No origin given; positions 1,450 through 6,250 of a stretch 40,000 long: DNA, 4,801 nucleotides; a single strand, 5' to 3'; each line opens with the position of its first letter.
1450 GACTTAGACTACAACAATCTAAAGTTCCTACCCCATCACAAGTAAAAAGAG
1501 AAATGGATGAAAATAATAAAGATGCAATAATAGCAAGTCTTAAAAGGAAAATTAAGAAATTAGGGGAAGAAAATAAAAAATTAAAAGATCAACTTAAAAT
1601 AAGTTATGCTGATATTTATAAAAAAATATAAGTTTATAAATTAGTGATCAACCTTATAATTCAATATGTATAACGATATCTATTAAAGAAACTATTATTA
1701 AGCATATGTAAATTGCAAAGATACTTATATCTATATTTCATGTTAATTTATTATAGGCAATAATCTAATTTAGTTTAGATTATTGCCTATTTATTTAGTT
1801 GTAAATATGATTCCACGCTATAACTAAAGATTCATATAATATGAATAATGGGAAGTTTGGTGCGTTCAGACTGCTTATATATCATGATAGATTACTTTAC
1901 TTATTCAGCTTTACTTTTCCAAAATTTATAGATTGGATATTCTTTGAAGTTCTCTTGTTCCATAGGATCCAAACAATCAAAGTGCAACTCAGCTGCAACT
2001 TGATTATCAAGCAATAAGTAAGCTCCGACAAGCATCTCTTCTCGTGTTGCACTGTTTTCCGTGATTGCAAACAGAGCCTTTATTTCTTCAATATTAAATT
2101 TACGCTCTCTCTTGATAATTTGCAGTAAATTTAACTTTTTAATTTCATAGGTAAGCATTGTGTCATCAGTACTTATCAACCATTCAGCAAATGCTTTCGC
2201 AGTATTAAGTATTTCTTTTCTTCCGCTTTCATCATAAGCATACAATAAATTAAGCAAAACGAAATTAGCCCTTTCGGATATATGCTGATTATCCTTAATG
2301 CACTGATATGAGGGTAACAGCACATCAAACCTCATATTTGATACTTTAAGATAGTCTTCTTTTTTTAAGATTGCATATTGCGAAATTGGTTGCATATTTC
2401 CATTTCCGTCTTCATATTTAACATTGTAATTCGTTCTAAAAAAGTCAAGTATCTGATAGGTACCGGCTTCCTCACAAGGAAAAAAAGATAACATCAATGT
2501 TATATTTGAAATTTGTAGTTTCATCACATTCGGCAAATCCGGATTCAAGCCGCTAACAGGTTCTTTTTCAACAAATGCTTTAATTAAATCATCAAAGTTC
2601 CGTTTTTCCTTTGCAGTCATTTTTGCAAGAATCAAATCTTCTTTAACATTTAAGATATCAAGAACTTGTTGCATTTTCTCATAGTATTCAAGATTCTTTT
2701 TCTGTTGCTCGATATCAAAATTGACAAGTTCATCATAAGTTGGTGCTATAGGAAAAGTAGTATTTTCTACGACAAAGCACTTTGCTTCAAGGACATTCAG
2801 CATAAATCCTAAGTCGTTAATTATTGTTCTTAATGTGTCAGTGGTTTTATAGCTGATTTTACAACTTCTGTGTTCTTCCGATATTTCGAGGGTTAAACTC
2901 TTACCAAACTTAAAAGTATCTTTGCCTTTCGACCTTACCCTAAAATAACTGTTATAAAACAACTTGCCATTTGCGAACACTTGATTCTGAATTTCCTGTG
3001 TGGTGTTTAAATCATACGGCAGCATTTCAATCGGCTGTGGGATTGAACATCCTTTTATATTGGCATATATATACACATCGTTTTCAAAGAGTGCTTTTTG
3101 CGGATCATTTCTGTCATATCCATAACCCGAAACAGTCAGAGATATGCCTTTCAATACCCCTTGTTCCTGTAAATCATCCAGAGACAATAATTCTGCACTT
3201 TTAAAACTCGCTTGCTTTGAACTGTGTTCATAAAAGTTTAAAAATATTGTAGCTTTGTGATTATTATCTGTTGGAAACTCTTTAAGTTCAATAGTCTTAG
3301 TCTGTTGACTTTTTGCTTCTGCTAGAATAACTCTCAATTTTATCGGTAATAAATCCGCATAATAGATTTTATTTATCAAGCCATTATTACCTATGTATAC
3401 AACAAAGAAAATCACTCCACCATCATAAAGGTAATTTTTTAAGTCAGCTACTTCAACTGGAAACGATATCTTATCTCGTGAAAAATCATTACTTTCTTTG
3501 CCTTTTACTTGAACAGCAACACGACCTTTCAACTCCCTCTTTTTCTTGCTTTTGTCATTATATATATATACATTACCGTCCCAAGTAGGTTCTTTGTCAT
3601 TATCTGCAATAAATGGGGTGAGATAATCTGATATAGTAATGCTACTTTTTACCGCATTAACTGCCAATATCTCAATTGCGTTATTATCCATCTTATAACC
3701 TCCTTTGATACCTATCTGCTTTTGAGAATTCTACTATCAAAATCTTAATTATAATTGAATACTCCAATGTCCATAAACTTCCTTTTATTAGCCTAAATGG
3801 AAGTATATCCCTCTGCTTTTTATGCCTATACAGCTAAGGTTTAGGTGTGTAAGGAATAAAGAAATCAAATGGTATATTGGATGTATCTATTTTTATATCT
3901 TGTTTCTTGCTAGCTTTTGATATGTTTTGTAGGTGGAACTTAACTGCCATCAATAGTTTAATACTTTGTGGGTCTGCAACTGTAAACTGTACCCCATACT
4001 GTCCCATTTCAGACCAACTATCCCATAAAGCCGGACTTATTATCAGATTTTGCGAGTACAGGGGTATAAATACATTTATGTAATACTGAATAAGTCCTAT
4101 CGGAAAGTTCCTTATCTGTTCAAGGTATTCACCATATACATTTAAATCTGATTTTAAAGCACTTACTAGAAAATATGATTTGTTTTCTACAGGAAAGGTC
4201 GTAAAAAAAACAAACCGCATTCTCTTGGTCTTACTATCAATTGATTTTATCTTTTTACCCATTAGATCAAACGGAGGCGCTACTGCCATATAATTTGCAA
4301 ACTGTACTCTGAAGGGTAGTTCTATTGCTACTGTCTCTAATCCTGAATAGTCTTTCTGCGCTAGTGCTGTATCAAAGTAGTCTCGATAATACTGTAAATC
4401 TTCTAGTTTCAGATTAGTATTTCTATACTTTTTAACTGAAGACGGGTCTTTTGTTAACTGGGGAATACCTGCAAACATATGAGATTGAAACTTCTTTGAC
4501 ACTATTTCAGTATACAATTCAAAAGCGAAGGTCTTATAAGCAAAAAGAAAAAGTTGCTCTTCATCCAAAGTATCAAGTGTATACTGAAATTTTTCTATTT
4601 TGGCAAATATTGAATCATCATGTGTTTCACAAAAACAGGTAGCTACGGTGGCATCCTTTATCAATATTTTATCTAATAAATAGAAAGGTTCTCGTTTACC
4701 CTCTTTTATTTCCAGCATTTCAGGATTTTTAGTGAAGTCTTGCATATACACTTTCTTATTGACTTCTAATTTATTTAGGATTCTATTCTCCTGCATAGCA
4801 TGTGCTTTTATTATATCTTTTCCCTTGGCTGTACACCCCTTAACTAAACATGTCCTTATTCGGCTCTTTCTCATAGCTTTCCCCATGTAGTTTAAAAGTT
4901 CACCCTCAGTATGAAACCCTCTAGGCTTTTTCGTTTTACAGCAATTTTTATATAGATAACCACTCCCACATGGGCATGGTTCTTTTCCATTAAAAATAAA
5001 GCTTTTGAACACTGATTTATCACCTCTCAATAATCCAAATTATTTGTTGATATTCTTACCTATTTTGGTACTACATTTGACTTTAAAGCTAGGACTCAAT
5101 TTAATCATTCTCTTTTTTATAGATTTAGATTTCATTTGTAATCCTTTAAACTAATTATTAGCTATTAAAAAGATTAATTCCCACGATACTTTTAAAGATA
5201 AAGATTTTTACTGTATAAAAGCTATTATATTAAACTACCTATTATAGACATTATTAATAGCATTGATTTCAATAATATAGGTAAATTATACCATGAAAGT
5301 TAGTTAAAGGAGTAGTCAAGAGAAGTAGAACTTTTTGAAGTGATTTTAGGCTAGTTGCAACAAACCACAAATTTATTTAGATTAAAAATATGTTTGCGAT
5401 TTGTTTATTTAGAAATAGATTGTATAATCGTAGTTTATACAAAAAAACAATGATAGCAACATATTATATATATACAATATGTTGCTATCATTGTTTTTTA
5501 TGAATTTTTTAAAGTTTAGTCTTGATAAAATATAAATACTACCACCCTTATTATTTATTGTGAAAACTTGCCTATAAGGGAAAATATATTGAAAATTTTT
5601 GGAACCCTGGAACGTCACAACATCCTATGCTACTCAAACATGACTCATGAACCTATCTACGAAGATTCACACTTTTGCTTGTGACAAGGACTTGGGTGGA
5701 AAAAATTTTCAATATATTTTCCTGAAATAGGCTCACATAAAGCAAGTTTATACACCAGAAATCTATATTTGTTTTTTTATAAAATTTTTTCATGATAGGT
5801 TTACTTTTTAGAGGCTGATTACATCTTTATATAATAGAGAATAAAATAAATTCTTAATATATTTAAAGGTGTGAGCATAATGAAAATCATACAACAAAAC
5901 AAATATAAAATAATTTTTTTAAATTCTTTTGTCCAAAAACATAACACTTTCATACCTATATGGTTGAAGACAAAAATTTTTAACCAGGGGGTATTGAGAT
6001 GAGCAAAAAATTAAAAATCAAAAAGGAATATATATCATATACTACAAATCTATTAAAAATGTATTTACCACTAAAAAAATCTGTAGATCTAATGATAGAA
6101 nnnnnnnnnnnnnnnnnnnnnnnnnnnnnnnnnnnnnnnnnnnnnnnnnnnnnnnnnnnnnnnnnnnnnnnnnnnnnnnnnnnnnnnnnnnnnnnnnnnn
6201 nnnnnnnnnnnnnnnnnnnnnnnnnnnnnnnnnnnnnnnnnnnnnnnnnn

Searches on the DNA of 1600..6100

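Call 92: search_rna_families(source=window, start=1600, end=6100, threshold=evalue, max_evalue=1)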
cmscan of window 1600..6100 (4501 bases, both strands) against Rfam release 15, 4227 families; matches with E-value up to 1: 1.
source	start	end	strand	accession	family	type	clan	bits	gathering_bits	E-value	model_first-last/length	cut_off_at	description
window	5432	5505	+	RF04246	MIR169_8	Gene; miRNA;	CL00098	22.6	107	0.74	1-137/137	no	MIR169_8 microRNA precursor family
